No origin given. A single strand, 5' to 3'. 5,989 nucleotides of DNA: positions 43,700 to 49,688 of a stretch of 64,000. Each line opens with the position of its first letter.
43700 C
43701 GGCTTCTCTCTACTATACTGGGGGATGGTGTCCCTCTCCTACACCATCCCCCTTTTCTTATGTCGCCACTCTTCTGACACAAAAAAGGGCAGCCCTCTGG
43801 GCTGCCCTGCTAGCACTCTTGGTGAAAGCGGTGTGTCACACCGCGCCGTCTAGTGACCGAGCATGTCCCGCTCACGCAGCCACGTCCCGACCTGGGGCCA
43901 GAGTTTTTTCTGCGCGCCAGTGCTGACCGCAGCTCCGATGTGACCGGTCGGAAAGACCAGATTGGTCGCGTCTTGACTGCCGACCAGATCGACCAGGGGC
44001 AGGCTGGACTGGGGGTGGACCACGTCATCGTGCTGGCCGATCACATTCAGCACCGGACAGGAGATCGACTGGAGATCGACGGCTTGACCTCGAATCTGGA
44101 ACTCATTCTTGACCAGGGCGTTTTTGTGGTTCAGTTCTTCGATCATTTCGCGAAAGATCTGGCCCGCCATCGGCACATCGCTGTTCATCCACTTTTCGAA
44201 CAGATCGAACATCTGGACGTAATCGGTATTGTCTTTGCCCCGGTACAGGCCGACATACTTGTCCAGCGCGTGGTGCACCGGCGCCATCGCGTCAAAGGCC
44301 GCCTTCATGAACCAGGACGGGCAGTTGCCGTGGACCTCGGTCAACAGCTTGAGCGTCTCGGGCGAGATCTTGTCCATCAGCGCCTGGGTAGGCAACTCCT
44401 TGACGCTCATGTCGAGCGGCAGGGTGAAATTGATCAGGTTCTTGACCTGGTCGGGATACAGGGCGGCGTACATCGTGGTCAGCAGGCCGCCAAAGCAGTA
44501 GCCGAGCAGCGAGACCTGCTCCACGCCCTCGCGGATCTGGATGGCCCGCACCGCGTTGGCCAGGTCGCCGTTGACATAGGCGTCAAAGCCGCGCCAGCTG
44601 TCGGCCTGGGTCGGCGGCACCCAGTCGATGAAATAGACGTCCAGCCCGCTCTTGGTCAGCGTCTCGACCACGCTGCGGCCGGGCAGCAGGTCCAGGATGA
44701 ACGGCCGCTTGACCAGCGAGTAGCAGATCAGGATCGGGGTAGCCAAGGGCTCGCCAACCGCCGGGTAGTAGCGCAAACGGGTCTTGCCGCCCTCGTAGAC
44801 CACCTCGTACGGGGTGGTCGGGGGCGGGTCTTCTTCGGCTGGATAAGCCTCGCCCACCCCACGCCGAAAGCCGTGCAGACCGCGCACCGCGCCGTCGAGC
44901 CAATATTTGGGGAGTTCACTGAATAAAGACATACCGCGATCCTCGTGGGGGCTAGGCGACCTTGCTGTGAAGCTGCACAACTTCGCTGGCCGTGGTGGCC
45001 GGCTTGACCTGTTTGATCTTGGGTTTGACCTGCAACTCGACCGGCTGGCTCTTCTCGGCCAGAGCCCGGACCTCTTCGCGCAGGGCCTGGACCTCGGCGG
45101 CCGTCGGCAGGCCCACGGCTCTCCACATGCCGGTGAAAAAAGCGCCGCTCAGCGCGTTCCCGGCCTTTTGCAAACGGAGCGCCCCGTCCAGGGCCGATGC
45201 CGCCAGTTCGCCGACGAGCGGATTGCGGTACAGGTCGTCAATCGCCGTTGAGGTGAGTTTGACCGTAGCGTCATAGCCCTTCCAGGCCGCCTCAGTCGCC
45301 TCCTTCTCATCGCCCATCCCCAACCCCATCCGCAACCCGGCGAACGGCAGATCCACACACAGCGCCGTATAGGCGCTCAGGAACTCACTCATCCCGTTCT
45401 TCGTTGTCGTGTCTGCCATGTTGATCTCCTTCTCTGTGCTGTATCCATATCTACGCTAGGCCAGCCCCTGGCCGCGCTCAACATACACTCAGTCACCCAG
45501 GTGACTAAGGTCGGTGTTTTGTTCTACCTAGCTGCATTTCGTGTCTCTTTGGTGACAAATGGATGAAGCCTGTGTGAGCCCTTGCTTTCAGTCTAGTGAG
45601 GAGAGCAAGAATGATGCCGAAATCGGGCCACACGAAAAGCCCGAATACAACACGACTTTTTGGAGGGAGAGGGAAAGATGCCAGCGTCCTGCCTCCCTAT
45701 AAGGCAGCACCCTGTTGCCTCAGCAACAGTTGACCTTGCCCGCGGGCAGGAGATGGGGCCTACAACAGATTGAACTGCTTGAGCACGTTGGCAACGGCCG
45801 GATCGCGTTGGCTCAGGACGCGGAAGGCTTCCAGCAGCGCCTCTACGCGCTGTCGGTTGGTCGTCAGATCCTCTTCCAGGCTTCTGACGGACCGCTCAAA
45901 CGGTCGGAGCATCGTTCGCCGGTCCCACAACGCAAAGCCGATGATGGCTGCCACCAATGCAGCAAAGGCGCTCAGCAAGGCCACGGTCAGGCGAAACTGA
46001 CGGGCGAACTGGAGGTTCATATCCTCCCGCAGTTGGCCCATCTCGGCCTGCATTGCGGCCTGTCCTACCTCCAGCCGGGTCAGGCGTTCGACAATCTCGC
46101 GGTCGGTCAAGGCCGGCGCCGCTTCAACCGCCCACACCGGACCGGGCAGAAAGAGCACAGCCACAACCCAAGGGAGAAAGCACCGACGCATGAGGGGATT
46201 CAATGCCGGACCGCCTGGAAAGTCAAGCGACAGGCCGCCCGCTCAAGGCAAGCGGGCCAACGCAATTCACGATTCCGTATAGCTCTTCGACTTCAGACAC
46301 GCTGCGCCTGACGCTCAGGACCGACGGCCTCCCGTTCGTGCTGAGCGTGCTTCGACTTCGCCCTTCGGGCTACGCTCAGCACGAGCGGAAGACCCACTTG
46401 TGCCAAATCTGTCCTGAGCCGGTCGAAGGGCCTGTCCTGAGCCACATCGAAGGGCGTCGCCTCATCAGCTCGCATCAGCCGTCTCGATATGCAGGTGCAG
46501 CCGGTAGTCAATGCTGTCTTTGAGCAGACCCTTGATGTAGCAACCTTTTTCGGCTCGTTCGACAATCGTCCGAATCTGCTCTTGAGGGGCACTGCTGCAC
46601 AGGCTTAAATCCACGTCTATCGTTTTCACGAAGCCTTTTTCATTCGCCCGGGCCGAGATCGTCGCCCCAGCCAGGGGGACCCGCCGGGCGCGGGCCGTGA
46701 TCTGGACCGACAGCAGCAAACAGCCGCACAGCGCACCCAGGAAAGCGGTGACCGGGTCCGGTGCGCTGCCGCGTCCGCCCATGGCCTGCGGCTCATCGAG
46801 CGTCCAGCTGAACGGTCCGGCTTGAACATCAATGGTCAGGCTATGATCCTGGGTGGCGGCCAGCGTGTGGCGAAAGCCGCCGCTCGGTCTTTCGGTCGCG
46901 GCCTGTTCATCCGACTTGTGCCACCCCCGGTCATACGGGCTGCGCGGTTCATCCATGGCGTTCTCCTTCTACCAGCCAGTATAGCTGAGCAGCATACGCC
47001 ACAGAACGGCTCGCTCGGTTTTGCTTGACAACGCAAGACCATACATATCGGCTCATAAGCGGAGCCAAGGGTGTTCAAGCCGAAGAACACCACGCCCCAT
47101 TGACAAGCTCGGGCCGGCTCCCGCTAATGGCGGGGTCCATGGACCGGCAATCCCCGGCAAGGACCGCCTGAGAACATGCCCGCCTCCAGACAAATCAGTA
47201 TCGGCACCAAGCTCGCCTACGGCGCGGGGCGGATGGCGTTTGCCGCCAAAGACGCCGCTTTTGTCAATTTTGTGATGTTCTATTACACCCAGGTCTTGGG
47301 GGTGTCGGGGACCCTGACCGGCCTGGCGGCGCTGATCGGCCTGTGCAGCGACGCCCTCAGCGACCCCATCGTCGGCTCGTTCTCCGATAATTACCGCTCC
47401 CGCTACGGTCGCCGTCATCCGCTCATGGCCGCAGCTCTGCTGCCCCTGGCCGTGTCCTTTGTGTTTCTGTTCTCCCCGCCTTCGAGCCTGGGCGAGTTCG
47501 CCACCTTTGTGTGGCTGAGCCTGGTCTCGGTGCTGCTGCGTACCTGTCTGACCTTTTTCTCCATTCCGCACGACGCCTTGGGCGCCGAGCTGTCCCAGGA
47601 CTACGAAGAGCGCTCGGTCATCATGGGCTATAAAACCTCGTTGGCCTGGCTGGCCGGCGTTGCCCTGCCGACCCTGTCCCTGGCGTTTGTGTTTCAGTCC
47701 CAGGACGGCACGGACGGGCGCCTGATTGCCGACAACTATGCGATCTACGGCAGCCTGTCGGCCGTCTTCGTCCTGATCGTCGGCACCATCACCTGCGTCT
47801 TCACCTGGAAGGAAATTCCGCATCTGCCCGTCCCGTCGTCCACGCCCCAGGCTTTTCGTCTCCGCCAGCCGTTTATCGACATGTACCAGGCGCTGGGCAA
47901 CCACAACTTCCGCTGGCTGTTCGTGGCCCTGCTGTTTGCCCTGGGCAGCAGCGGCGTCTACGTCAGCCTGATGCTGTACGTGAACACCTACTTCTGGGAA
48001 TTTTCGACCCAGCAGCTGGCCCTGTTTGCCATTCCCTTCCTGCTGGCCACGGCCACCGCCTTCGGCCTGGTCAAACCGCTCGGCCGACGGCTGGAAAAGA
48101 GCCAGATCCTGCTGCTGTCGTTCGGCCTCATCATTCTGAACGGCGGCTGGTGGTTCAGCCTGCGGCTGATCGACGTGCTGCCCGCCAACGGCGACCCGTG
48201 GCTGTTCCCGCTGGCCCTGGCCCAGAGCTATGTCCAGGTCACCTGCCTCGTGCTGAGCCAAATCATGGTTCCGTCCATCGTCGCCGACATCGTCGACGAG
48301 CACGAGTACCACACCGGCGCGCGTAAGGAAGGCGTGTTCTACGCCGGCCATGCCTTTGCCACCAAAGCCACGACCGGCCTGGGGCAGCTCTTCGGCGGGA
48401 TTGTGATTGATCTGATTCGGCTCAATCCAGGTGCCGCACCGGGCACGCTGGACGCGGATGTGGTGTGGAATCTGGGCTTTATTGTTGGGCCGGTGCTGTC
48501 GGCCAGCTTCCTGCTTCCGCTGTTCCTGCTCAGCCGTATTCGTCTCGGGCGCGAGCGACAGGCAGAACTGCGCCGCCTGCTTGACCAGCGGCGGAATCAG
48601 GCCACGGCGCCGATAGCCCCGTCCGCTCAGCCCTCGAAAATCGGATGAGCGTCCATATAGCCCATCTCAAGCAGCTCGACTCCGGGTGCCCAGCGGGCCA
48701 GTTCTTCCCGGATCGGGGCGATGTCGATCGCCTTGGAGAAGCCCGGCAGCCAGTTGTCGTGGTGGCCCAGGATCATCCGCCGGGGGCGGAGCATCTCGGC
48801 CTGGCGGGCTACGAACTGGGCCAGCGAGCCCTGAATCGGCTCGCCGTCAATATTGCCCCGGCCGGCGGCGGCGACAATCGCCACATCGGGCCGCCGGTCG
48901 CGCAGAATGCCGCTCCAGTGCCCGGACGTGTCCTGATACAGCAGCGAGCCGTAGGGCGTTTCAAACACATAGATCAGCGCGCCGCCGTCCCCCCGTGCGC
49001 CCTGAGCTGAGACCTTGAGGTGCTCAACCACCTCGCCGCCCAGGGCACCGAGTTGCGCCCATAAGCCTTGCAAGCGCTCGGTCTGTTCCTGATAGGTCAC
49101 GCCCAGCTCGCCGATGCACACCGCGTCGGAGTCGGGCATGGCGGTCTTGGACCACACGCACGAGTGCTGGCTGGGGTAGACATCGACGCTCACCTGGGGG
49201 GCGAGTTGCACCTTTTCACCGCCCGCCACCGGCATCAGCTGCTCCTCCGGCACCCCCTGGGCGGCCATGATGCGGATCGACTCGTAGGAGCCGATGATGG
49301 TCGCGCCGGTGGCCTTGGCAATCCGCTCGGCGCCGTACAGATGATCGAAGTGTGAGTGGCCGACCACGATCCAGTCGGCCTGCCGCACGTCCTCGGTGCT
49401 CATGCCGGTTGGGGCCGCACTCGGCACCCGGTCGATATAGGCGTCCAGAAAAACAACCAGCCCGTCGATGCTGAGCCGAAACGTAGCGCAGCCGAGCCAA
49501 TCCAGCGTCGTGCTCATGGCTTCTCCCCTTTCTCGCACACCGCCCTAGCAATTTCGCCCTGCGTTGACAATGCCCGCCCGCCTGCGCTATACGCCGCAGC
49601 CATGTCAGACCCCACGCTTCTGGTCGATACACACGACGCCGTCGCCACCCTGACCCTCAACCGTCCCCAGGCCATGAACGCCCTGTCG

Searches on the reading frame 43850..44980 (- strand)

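Call 76: search_protein_families(library=pfam, proteins=[window:43850-44980:-], max_evalue=0.000001)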
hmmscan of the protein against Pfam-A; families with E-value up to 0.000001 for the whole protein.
window:43850-44980:- (376 aa): 3 families
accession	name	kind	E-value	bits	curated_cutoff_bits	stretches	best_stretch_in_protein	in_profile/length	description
PF00561.26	Abhydrolase_1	-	9.9e-14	52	25.8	1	101-348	18-239/245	alpha/beta hydrolase fold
PF12146.15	Hydrolase_4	-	2.9e-10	40.3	27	1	104-345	23-229/239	Serine aminopeptidase, S33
PF11339.14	DUF3141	-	5.9e-07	28.9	29.7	0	227-331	219-323/582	Protein of unknown function (DUF3141)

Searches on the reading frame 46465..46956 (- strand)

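Call 76: search_protein_families(library=pfam, proteins=[window:46465-46956:-], max_evalue=0.000001)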
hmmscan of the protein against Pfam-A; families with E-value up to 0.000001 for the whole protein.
window:46465-46956:- (163 aa): 1 family
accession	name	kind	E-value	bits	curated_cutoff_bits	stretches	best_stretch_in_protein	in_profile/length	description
PF02566.24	OsmC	-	2.1e-13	51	27.5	1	61-151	1-97/100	OsmC-like protein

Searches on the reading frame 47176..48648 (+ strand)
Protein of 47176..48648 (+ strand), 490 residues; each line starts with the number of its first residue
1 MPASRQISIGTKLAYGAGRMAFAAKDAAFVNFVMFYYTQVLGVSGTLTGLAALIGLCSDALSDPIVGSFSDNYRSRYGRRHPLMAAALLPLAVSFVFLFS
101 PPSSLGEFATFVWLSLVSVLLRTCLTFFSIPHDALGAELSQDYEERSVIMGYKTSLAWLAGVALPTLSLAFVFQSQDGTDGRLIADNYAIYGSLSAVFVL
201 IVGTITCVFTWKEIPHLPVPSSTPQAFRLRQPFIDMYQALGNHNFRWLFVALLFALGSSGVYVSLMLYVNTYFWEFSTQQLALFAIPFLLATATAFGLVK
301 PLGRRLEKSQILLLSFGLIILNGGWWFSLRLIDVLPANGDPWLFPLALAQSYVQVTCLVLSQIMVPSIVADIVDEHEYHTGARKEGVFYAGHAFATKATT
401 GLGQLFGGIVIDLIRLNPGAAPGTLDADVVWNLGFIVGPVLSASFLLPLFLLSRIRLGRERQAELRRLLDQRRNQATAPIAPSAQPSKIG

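Call 76: search_protein_families(library=pfam, proteins=[window:47176-48648:+], max_evalue=0.000001)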
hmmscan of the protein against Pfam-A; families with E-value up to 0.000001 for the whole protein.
window:47176-48648:+ (490 aa): 2 families
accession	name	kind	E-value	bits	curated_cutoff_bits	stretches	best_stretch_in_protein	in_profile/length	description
PF13347.12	MFS_2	-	1.9e-72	244.6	27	1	15-458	2-426/427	MFS/sugar transport protein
PF07690.21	MFS_1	-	3.1e-14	53.1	33.4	1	27-378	12-328/347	Major Facilitator Superfamily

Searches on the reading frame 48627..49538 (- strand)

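Call 76: search_protein_families(library=pfam, proteins=[window:48627-49538:-], max_evalue=0.000001)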
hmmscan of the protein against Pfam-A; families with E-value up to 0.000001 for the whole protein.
window:48627-49538:- (303 aa): 1 family
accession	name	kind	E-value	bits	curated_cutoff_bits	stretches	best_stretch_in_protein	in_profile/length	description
PF12706.13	Lactamase_B_2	-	1e-08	35.5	27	1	30-129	4-116/200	Beta-lactamase superfamily domain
